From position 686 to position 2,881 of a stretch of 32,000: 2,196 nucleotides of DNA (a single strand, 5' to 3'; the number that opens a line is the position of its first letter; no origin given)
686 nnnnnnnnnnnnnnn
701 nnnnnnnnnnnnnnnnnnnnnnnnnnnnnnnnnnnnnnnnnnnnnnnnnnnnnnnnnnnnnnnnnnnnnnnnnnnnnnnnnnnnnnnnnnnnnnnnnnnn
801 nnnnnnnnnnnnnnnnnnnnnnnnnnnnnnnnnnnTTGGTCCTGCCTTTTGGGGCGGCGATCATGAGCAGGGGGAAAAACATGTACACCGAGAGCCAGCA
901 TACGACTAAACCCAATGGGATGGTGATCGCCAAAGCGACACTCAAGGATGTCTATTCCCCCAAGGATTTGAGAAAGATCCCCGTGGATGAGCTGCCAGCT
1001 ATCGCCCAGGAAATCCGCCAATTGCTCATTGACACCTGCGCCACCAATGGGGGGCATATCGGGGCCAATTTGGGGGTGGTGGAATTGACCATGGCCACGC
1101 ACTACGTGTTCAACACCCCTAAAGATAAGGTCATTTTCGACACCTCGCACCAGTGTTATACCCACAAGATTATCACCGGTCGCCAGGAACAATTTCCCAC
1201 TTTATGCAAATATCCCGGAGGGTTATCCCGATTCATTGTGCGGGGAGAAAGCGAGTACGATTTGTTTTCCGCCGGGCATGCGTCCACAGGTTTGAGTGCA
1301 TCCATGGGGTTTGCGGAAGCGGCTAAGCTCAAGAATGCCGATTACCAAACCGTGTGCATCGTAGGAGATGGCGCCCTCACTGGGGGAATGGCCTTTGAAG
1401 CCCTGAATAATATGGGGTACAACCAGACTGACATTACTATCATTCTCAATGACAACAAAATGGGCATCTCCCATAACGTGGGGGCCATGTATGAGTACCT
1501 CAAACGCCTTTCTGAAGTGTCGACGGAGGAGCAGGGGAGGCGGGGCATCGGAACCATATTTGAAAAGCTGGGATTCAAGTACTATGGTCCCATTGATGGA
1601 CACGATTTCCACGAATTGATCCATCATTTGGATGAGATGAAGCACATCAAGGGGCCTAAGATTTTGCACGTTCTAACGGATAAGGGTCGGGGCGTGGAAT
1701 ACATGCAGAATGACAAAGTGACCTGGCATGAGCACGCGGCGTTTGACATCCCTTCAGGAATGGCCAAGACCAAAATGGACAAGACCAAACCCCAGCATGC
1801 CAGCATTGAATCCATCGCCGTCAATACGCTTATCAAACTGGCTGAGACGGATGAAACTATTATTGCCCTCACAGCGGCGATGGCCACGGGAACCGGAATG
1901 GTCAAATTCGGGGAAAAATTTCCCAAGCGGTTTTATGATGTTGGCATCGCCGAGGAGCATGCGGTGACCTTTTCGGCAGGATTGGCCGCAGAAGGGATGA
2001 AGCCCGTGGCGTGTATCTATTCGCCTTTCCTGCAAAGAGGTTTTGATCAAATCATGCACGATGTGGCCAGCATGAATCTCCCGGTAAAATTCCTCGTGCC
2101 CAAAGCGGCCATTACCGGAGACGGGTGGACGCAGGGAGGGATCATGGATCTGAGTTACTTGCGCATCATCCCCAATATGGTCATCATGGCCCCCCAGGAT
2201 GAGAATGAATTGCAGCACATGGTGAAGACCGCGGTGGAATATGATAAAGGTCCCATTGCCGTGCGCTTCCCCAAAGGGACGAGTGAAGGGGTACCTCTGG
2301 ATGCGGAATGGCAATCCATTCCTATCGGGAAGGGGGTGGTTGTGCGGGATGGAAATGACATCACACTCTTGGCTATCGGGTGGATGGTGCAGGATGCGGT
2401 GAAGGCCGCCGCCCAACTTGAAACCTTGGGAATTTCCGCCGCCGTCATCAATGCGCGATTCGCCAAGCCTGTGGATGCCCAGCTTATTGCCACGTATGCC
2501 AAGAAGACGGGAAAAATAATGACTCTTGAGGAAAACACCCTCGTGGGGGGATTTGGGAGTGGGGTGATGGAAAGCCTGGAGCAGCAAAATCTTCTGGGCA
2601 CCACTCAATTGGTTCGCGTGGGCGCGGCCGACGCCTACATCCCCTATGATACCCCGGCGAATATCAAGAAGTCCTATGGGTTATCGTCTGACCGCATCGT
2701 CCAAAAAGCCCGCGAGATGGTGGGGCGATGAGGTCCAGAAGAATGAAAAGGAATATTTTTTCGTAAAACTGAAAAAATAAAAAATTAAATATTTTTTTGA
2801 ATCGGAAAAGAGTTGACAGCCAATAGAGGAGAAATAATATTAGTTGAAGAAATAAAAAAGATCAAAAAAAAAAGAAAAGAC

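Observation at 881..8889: Bacterial MEP-pathway genes (dxs, ispG) clustered with a type-2 IPP isomerase in an apparently archaeal context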

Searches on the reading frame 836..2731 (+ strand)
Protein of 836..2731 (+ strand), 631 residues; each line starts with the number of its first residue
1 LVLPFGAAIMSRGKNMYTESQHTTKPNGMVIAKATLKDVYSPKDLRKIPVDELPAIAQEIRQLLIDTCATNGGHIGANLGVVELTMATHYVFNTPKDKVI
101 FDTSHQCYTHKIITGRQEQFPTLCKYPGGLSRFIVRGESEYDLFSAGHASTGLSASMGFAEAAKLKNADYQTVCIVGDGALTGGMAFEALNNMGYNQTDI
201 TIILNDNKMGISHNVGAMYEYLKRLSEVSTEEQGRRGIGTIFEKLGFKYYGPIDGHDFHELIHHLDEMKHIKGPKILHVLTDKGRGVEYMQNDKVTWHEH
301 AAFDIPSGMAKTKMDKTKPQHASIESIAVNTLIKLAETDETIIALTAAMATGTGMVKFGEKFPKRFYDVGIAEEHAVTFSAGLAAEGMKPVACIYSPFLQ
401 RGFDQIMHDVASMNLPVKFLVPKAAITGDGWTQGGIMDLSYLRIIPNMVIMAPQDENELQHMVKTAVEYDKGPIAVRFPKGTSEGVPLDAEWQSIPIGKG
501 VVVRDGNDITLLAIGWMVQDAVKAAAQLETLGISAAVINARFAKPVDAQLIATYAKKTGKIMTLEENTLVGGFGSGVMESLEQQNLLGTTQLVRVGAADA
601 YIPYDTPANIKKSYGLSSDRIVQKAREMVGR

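Call 3: search_protein_families(library=pfam, proteins=[window:836-2731:+])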
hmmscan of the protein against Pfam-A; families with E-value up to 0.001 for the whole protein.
window:836-2731:+ (631 aa): 5 families
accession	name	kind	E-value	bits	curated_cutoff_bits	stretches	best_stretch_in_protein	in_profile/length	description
PF13292.11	DXP_synthase_N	-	5.5e-97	324.7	21.2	2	36-233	1-197/274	1-deoxy-D-xylulose-5-phosphate synthase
PF02779.29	Transket_pyr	-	9.6e-41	139.8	27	1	330-481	11-170/174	Transketolase, pyrimidine binding domain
PF02780.25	Transketolase_C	-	1.2e-29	103.1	25.9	1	498-621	1-124/124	Transketolase, C-terminal domain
PF02775.26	TPP_enzyme_C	-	7.2e-08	32.8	21.9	1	145-279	24-151/151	Thiamine pyrophosphate enzyme, C-terminal TPP binding domain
PF00676.26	E1_dh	-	6.6e-05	22.4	22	1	120-214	77-168/300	Dehydrogenase E1 component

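Call 4: search_protein_families(library=ncbifam, proteins=[window:836-2731:+])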
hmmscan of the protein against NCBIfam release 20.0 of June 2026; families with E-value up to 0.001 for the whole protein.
window:836-2731:+ (631 aa): 12 families
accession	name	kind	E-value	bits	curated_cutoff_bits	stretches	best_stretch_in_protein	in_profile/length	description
TIGR00204.1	dxs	equivalog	3.8e-211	702.8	465.95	2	239-628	231-614/616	1-deoxy-D-xylulose-5-phosphate synthase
NF003933.0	PRK05444.2-2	equivalog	1.6e-161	538.9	395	1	34-627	6-603/606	1-deoxy-D-xylulose-5-phosphate synthase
NF008968.0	PRK12315.1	subfamily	6.7e-148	493.5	510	1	35-627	3-579/582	1-deoxy-D-xylulose-5-phosphate synthase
NF004559.0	PRK05899.2-5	equivalog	1.5e-59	201.8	488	2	330-629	326-624/627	transketolase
NF004556.0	PRK05899.2-2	equivalog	1.7e-37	129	575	2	310-629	313-638/639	transketolase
NF006667.0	PRK09212.1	subfamily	1.1e-24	86.9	321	1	357-629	47-323/327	pyruvate dehydrogenase complex E1 component subunit beta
NF008854.0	PRK11892.1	equivalog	2.6e-23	82.4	454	1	362-628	187-461/464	pyruvate dehydrogenase complex E1 component subunit beta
TIGR00232.1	tktlase_bact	equivalog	7.4e-16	57.6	682.25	1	323-549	350-583/654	transketolase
NF004558.0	PRK05899.2-4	equivalog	7.1e-13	47.8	788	1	409-540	436-569/651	transketolase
TIGR03181.1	PDH_E1_alph_x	equivalog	3.8e-06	26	411.35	1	151-214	126-189/341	pyruvate dehydrogenase (acetyl-transferring) E1 component subunit alpha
TIGR03182.1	PDH_E1_alph_y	equivalog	1.2e-05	24.5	393.85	1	150-214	113-177/315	pyruvate dehydrogenase (acetyl-transferring) E1 component subunit alpha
TIGR03336.1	IOR_alpha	equivalog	0.00016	20.2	650.9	0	153-209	405-460/595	indolepyruvate ferredoxin oxidoreductase subunit alpha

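Call 15: find_encoding_contigs(protein=window:881-2731:+, flank=10000, max_places=10)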
Protein window:881-2731:+ (616 aa): 1 contig read that carries it; 1 place shown.
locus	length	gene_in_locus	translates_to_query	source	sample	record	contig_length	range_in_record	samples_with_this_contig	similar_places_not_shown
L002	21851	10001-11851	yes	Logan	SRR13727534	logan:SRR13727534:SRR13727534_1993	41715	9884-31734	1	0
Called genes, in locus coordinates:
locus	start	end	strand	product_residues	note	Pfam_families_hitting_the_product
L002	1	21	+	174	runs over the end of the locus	-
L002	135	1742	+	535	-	PF00884:Sulfatase, PF01663:Phosphodiest, PF16347:SGSH_C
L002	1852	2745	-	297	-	PF00288:GHMP_kinases_N, PF08544:GHMP_kinases_C (weak)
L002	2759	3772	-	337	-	PF02401:LYTB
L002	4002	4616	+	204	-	-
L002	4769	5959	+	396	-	PF02670:DXP_reductoisom, PF08436:DXP_redisom_C, PF13288:DXPR_C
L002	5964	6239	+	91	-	-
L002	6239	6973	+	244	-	PF01128:IspD, PF12804:NTP_transf_3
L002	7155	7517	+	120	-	PF00293:NUDIX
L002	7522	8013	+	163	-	PF02542:YgbB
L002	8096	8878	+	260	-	PF00459:Inositol_P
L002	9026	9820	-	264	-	PF17035:BET (weak)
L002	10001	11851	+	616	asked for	PF13292:DXP_synthase_N, PF02775:TPP_enzyme_C, PF13292:DXP_synthase_N, PF02779:Transket_pyr, PF02780:Transketolase_C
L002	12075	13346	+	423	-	PF04551:GcpE, PF26540:GcpE_C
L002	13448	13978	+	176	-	-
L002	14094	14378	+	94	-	-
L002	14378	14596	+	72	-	-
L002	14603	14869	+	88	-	PF12961:DUF3850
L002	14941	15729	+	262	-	PF00121:TIM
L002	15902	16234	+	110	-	-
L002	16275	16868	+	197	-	PF04542:Sigma70_r2 (weak), PF04545:Sigma70_r4 (weak)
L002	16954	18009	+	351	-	PF01070:FMN_dh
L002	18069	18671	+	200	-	PF02525:Flavodoxin_2 (weak), PF03358:FMN_red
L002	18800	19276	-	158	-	-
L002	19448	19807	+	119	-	-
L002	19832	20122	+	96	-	-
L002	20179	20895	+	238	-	-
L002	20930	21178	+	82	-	-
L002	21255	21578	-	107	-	-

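Call 51: search_protein_families(library=ncbifam, proteins=[L002:1852-2745:-, L002:2759-3772:-, L002:4002-4616:+, L002:4769-5959:+, L002:5964-6239:+, L002:6239-6973:+, L002:7155-7517:+, L002:7522-8013:+, L002:8096-8878:+, L002:9026-9820:-], max_evalue=0.00001)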
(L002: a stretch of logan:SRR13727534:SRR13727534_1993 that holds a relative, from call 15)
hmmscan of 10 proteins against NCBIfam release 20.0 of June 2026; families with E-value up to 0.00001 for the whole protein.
L002:1852-2745:- (297 aa): 9 families
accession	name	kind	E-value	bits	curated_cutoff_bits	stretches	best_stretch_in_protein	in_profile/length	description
TIGR00154.1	ispE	equivalog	2.2e-63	214.6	138.7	1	5-278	4-269/294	4-(cytidine 5'-diphospho)-2-C-methyl-D-erythritol kinase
NF002870.0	PRK03188.1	equivalog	2.4e-49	167.7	286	1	5-293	12-296/310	4-(cytidine 5'-diphospho)-2-C-methyl-D-erythritol kinase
NF011205.0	PRK14611.1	equivalog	2.3e-37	128.9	364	1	5-285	3-267/275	4-(cytidine 5'-diphospho)-2-C-methyl-D-erythritol kinase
NF011202.0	PRK14608.1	equivalog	4.5e-37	127.9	204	1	6-279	12-277/294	4-(cytidine 5'-diphospho)-2-C-methyl-D-erythritol kinase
NF003216.0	PRK04181.1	equivalog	7.5e-26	91.4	191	1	7-197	4-190/257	4-(cytidine 5'-diphospho)-2-C-methyl-D-erythritol kinase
NF011207.0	PRK14613.1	equivalog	4.9e-25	88.4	359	2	88-270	91-273/297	4-(cytidine 5'-diphospho)-2-C-methyl-D-erythritol kinase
NF002288.1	PRK01212.1-4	equivalog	2.4e-16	59.6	194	1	39-132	26-118/303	homoserine kinase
TIGR00191.1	thrB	equivalog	3.9e-13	48.9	168.25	1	35-275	28-275/304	homoserine kinase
NF004568.0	PRK05905.1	equivalog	7.9e-09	35.5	321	1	6-152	6-149/261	4-(cytidine 5'-diphospho)-2-C-methyl-D-erythritol kinase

L002:2759-3772:- (337 aa): 8 families
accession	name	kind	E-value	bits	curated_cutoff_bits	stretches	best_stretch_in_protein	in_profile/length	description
NF000907.0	PRK00087.1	equivalog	5.9e-81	272.6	624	2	1-169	1-155/671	bifunctional 4-hydroxy-3-methylbut-2-enyl diphosphate reductase/30S ribosomal protein S1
NF002187.0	PRK01045.1-1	equivalog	7.7e-71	238.5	276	1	1-320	1-280/282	4-hydroxy-3-methylbut-2-enyl diphosphate reductase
TIGR00216.1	ispH_lytB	equivalog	3.5e-69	233.1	187.85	1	2-316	1-280/282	4-hydroxy-3-methylbut-2-enyl diphosphate reductase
NF009024.0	PRK12360.1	equivalog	3.9e-64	216.7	387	2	1-185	1-175/281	4-hydroxy-3-methylbut-2-enyl diphosphate reductase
NF002188.0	PRK01045.1-2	equivalog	2.6e-48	164.7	420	2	1-163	1-152/315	4-hydroxy-3-methylbut-2-enyl diphosphate reductase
NF002190.0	PRK01045.1-4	subfamily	8.8e-46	156.3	389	2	1-169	7-165/321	4-hydroxy-3-methylbut-2-enyl diphosphate reductase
NF002189.0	PRK01045.1-3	equivalog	1e-45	156.1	444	2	2-161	15-161/326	4-hydroxy-3-methylbut-2-enyl diphosphate reductase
NF009911.0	PRK13371.1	equivalog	1.2e-42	146.5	440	1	2-324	56-402/405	4-hydroxy-3-methylbut-2-enyl diphosphate reductase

L002:4002-4616:+ (204 aa): 0 families

L002:4769-5959:+ (396 aa): 3 families
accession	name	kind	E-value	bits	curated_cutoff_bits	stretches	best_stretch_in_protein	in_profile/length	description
NF009114.0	PRK12464.1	equivalog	2.5e-152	507.3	461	1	4-382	3-382/389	1-deoxy-D-xylulose-5-phosphate reductoisomerase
TIGR00243.1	Dxr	equivalog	2.8e-145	484.1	315.7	1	4-381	2-383/389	1-deoxy-D-xylulose-5-phosphate reductoisomerase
NF003938.0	PRK05447.1-1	equivalog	1e-125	419.9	515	1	4-383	2-394/398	1-deoxy-D-xylulose-5-phosphate reductoisomerase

L002:5964-6239:+ (91 aa): 0 families

L002:6239-6973:+ (244 aa): 6 families
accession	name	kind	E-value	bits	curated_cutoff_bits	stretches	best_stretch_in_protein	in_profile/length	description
TIGR00453.1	ispD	equivalog_domain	1.8e-62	210.6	181.3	1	5-227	2-218/219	2-C-methyl-D-erythritol 4-phosphate cytidylyltransferase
NF001186.0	PRK00155.2-3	equivalog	5.4e-55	186.3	253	1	2-229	4-223/224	2-C-methyl-D-erythritol 4-phosphate cytidylyltransferase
NF009924.0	PRK13385.1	subfamily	4.1e-44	150.9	342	1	1-232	1-227/230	2-C-methyl-D-erythritol 4-phosphate cytidylyltransferase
NF006899.0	PRK09382.1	equivalog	9.3e-39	133.6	417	1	3-232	7-224/387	bifunctional 2-C-methyl-D-erythritol 4-phosphate cytidylyltransferase/2-C-methyl-D-erythritol 2,4-cyclodiphosphate synthase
NF001183.0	PRK00155.1-3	subfamily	3.5e-34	118.1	166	1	4-233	3-236/237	D-ribitol-5-phosphate cytidylyltransferase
TIGR01173.1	glmU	equivalog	8.6e-06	24.8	366.85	0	4-141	2-131/452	bifunctional UDP-N-acetylglucosamine diphosphorylase/glucosamine-1-phosphate N-acetyltransferase GlmU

L002:7155-7517:+ (120 aa): 2 families
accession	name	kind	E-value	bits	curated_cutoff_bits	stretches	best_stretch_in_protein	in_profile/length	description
NF011922.0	PRK15393.1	equivalog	4.7e-07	29.6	152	1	4-90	64-147/182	NUDIX hydrolase YfcD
NF002995.0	PRK03759.1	equivalog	7.4e-07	29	127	1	4-106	61-168/185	isopentenyl-diphosphate Delta-isomerase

L002:7522-8013:+ (163 aa): 2 families
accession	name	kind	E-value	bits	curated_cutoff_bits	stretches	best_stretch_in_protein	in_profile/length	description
TIGR00151.1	ispF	equivalog_domain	1.1e-51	175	116.45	1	3-159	1-154/155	2-C-methyl-D-erythritol 2,4-cyclodiphosphate synthase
NF006899.0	PRK09382.1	equivalog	9.5e-42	143.5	417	1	2-160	226-381/387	bifunctional 2-C-methyl-D-erythritol 4-phosphate cytidylyltransferase/2-C-methyl-D-erythritol 2,4-cyclodiphosphate synthase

L002:8096-8878:+ (260 aa): 2 families
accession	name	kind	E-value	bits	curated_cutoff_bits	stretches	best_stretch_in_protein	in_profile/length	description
TIGR01331.1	bisphos_cysQ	equivalog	1.2e-08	34.9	228.8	1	14-151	22-164/250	3'(2'),5'-bisphosphate nucleotidase CysQ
TIGR02067.1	his_9_HisN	equivalog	2.6e-06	27.1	275.15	1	17-142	26-135/252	histidinol-phosphatase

L002:9026-9820:- (264 aa): 0 families

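Call 65: search_solved_structures(query=window:881-2731:+, max_evalue=1e-40, show_alignments=1)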
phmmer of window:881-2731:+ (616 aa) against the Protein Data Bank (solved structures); distinct sequences matched with E-value up to 1e-40: 14.
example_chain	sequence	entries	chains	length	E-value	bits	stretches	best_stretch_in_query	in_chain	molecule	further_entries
8a8y_A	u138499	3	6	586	6.1e-157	527.1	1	19-612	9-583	1-deoxy-D-xylulose-5-phosphate synthase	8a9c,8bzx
2o1s_A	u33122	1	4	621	9.7e-156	523.1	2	205-605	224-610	1-deoxy-D-xylulose-5-phosphate synthase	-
8a29_A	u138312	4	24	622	1.6e-149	502.5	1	22-613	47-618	1-deoxy-D-xylulose-5-phosphate synthase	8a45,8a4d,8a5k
7bzx_B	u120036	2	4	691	1.1e-138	466.8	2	195-615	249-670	1-deoxy-D-xylulose-5-phosphate synthase, chloroplastic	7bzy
6xxg_AAA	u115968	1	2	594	2.1e-133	449.4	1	21-603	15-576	1-deoxy-D-xylulose-5-phosphate synthase,1-deoxy-D-xylulose-5-phosphate synthase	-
2o1x_A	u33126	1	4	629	2.5e-131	442.5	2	227-603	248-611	1-deoxy-D-xylulose-5-phosphate synthase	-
6ouv_A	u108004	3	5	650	2.5e-131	442.5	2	227-602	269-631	1-deoxy-D-xylulose-5-phosphate synthase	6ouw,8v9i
9hn8_A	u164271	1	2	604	6.6e-112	378.4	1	20-603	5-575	1-deoxy-D-xylulose-5-phosphate synthase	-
7a9h_AAA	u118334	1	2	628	7e-112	378.3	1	18-571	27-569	1-deoxy-D-xylulose-5-phosphate synthase,1-deoxy-D-xylulose-5-phosphate synthase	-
8ogh_A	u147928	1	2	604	9.2e-112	377.9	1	20-571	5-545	1-deoxy-D-xylulose-5-phosphate synthase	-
7a9g_AAA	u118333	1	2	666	1.9e-110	373.6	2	214-571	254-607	1-deoxy-D-xylulose-5-phosphate synthase,1-deoxy-D-xylulose-5-phosphate synthase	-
9kpq_A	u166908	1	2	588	2.2e-96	327.1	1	21-587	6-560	1-deoxy-D-xylulose-5-phosphate synthase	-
8r2h_A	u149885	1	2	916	3.5e-71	243.9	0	311-465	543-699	1-deoxy-D-xylulose-5-phosphate synthase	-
6yaj_AAA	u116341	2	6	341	2.5e-44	155.2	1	315-609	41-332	C-terminal chain of split transketolase from Carboxydothermus hydrogenoformans | C-terminal component of the split chain transketolase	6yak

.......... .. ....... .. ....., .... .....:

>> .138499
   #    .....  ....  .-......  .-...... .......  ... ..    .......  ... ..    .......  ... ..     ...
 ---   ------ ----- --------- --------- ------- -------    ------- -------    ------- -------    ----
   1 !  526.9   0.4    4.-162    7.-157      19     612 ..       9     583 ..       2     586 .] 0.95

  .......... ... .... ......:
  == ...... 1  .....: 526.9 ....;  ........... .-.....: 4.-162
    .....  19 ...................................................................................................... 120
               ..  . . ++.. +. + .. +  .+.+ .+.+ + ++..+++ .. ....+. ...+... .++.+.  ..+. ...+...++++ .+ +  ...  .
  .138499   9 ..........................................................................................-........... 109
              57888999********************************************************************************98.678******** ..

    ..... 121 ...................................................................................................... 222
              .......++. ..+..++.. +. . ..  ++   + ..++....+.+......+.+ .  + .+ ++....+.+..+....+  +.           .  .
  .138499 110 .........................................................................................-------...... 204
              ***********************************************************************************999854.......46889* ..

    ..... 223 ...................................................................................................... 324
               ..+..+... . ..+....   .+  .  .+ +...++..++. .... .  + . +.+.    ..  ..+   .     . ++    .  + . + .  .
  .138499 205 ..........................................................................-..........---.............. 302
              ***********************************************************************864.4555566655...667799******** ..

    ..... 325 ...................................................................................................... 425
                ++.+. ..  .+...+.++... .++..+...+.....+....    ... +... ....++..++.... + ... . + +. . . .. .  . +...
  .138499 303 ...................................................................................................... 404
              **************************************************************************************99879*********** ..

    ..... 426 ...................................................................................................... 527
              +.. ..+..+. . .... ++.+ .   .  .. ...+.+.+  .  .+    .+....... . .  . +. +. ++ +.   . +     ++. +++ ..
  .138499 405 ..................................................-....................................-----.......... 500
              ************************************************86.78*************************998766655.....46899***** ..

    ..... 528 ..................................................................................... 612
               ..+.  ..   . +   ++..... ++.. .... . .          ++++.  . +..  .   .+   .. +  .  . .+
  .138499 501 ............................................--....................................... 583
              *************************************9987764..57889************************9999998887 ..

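Call 74: search_protein_families(library=pfam, proteins=[L002:6867-7517:+], max_evalue=0.001)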
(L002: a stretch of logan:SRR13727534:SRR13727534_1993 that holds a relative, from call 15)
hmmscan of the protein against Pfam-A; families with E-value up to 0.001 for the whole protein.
L002:6867-7517:+ (216 aa): 1 family
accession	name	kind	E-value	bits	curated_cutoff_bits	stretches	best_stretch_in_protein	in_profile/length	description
PF00293.34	NUDIX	-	7.3e-17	62.1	21.1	1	73-191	2-119/134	NUDIX domain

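Call 80: search_protein_families(library=ncbifam, proteins=[L002:6867-7517:+], max_evalue=0.0001)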
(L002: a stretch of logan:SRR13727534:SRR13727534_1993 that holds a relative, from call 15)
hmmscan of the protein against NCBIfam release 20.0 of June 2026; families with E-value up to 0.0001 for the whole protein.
L002:6867-7517:+ (216 aa): 10 families
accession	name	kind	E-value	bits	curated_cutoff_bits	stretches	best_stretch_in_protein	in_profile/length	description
NF011922.0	PRK15393.1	equivalog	7.9e-16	58.2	152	1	44-186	8-147/182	NUDIX hydrolase YfcD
NF002995.0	PRK03759.1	equivalog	8.7e-16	58.1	127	1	46-202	6-168/185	isopentenyl-diphosphate Delta-isomerase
TIGR02150.1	IPP_isom_1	equivalog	5.6e-11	42.5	105.8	1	53-199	5-155/159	isopentenyl-diphosphate delta-isomerase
TIGR02705.1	nudix_YtkD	equivalog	1.3e-06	28.1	154.4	1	61-149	10-92/156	RNA deprotection pyrophosphohydrolase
NF041653.1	Nud_hyd_Meth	equivalog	3.6e-06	26.9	300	1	73-144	26-96/170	Nudix hydrolase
NF006530.0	PRK08999.1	equivalog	7.9e-06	25.1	245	1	81-133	13-63/315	Nudix family hydrolase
NF001938.0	PRK00714.1-5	equivalog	9.1e-06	25.1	116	1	72-135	11-77/172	RNA pyrophosphohydrolase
NF012016.0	PRK15472.1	equivalog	2.1e-05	24.3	95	1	81-139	10-67/141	nucleoside triphosphatase NudI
TIGR00586.1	mutt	equivalog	6.3e-05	23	97.9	1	81-135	12-64/129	8-oxo-dGTP diphosphatase MutT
NF007834.0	PRK10546.1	equivalog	7.9e-05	22.5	156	0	81-134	10-61/135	pyrimidine (deoxy)nucleoside triphosphate diphosphatase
